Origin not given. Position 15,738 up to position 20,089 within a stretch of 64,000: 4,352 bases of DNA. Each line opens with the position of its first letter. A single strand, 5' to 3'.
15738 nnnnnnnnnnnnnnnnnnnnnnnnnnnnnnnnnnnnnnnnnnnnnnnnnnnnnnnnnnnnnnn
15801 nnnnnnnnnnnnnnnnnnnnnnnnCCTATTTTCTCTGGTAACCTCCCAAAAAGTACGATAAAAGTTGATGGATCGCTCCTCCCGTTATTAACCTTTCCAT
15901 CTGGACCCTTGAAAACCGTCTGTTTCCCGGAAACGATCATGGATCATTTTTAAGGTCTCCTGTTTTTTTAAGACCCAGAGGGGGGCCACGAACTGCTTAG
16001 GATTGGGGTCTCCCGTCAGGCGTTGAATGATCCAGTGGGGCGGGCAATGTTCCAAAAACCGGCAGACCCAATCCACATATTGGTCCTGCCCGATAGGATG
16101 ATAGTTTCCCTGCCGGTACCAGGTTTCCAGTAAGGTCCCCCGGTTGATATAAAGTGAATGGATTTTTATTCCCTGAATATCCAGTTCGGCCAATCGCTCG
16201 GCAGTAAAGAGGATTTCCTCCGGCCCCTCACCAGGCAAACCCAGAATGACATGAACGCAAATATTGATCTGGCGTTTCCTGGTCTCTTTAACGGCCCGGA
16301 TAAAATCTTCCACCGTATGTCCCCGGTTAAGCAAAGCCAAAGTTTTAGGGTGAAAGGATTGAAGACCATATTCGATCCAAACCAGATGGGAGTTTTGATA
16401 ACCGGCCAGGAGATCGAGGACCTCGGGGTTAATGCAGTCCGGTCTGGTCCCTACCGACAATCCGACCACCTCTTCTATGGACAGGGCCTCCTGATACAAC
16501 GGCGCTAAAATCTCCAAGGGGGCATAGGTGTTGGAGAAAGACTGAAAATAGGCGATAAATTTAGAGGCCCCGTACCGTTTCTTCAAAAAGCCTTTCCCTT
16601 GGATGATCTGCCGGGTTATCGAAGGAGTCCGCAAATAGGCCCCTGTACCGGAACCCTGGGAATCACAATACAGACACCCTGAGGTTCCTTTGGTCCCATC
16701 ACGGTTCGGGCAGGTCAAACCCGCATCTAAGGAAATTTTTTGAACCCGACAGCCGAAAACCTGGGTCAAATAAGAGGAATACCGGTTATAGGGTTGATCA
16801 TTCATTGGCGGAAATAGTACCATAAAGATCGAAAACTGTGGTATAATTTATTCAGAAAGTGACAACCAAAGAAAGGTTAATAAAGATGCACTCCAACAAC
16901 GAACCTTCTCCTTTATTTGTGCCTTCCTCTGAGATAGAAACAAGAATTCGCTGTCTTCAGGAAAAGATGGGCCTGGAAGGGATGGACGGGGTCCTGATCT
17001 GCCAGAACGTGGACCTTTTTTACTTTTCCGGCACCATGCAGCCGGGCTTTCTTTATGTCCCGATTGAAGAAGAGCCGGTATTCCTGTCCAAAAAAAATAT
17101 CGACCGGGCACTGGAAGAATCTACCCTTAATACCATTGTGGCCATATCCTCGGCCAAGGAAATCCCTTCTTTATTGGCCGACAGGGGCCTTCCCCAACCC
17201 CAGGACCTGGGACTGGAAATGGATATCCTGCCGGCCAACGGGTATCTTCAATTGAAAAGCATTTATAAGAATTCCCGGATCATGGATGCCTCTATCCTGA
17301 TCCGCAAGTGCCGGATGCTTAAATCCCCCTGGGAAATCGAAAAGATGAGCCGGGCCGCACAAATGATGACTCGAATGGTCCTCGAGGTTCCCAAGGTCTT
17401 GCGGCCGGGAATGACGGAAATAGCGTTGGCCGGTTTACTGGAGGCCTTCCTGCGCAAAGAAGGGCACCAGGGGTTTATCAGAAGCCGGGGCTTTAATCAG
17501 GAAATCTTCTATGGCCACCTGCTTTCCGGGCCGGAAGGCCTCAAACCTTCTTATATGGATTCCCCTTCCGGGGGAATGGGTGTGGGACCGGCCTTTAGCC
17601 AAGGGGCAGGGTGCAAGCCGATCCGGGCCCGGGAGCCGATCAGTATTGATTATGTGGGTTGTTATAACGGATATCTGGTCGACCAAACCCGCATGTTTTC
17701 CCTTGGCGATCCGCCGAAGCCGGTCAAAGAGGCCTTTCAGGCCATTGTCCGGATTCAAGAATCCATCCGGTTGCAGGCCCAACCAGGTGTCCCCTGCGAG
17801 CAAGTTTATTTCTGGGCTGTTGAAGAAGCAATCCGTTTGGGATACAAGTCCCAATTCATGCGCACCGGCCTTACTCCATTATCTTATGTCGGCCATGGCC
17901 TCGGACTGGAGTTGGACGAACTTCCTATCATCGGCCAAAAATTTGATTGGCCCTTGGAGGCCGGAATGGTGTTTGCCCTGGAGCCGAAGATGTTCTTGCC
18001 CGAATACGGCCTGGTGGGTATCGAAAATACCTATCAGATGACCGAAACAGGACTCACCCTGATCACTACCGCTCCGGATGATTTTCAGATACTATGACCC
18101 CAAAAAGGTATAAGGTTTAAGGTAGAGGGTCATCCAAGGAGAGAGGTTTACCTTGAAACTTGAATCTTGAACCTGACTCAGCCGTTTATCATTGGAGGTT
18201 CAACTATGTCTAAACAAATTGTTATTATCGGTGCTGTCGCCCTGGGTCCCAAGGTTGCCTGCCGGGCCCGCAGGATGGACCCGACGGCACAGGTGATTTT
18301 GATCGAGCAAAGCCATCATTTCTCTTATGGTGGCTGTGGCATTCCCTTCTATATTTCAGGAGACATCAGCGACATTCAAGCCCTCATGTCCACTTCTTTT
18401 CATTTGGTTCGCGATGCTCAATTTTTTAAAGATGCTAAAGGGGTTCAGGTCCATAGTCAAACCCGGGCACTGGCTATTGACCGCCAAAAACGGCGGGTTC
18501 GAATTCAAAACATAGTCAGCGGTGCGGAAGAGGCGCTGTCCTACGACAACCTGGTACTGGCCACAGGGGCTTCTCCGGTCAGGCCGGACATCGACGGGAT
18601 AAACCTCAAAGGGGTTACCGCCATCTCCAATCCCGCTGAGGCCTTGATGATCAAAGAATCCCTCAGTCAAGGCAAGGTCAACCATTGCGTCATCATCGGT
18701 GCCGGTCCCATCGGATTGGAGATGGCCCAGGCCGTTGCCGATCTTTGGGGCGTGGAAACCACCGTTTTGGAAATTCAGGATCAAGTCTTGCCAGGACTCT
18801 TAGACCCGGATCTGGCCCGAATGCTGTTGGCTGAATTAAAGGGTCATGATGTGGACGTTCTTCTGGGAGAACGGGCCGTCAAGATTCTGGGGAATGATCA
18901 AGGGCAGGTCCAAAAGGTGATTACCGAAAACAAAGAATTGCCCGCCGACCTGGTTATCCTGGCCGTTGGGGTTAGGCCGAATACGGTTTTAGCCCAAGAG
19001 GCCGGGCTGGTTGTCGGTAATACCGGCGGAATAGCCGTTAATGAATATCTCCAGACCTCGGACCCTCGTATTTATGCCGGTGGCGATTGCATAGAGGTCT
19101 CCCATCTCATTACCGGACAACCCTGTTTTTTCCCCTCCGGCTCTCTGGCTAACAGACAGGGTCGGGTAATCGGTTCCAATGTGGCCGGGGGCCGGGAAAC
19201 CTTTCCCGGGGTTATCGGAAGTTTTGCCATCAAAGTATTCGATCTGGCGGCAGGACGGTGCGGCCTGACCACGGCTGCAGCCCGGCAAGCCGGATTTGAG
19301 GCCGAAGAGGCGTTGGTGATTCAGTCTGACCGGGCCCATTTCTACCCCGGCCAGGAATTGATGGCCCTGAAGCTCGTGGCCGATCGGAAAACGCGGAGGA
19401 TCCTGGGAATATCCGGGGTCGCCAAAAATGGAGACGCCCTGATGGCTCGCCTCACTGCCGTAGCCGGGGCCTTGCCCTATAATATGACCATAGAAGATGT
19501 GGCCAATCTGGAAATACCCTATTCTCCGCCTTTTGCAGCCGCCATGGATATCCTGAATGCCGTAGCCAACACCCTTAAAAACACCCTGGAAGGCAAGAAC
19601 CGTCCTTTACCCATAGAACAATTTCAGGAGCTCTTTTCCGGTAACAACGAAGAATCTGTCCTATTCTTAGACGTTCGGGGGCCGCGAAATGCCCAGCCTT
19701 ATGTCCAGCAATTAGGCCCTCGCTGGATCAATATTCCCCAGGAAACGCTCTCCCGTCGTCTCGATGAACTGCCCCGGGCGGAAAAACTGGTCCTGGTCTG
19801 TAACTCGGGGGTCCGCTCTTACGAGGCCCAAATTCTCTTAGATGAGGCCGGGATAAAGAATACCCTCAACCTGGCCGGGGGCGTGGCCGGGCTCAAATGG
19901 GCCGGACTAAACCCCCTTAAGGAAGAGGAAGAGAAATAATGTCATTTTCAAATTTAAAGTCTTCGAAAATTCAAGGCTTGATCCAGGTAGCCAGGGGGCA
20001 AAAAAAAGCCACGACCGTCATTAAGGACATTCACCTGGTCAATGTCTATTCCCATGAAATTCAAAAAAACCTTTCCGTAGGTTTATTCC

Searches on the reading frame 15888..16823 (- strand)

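Call 41: search_protein_families(library=pfam, proteins=[window:15888-16823:-], max_evalue=0.00001)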
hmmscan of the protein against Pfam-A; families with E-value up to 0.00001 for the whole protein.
window:15888-16823:- (311 aa): 2 families
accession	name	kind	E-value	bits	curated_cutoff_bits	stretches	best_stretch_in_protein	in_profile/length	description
PF16199.10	Radical_SAM_C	-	1.1e-25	89.9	31.9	1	216-299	1-84/85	Radical_SAM C-terminal domain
PF04055.27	Radical_SAM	-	8.4e-19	68.8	29.5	1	48-210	9-165/166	Radical SAM superfamily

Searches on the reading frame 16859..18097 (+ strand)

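Call 41: search_protein_families(library=pfam, proteins=[window:16859-18097:+], max_evalue=0.00001)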
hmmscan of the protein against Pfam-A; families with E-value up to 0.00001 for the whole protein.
window:16859-18097:+ (412 aa): 2 families
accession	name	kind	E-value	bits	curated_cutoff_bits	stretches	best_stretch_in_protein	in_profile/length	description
PF00557.29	Peptidase_M24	-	2.9e-38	132.2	23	1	161-396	1-208/208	Metallopeptidase family M24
PF01321.24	Creatinase_N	-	6.6e-20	72.4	22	1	29-153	1-127/128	Creatinase/Prolidase N-terminal domain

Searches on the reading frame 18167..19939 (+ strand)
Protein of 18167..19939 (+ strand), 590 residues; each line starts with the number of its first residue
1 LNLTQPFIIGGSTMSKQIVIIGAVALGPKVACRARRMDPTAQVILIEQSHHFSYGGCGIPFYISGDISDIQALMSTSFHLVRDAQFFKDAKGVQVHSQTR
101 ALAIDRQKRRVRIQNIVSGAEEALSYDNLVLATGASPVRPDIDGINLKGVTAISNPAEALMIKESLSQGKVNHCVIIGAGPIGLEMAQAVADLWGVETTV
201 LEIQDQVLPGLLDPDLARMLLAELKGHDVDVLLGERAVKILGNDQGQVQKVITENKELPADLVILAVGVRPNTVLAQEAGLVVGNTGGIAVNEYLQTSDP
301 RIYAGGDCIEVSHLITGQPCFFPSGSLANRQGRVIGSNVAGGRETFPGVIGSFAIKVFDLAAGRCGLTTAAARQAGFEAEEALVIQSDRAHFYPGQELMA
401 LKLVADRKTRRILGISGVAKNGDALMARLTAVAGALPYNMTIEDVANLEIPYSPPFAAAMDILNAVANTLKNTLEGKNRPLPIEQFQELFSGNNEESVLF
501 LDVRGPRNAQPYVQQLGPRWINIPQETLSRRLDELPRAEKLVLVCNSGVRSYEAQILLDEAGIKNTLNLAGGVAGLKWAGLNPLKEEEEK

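Call 41: search_protein_families(library=pfam, proteins=[window:18167-19939:+], max_evalue=0.00001)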
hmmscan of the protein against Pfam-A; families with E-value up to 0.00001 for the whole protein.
window:18167-19939:+ (590 aa): 7 families
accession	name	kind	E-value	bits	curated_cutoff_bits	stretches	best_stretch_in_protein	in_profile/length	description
PF07992.20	Pyr_redox_2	-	6e-60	203.6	26.1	1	17-310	2-279/291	Pyridine nucleotide-disulphide oxidoreductase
PF00070.33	Pyr_redox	-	6.7e-18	65.4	22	1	173-255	1-81/82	Pyridine nucleotide-disulphide oxidoreductase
PF02852.28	Pyr_redox_dim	-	1.9e-13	51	25.3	1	355-460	4-106/110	Pyridine nucleotide-disulphide oxidoreductase, dimerisation domain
PF00581.25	Rhodanese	-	1.1e-06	29.4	22.2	1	493-575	9-98/102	Rhodanese-like domain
PF13738.12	Pyr_redox_3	-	4.6e-06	26.5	30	0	175-203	1-29/305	Pyridine nucleotide-disulphide oxidoreductase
PF03486.20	HI0933_like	-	9e-06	25.7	50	0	215-269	110-164/244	HI0933-like protein Rossmann domain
PF01266.30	DAO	-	9.7e-06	25.8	27.9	0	90-136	161-205/353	FAD dependent oxidoreductase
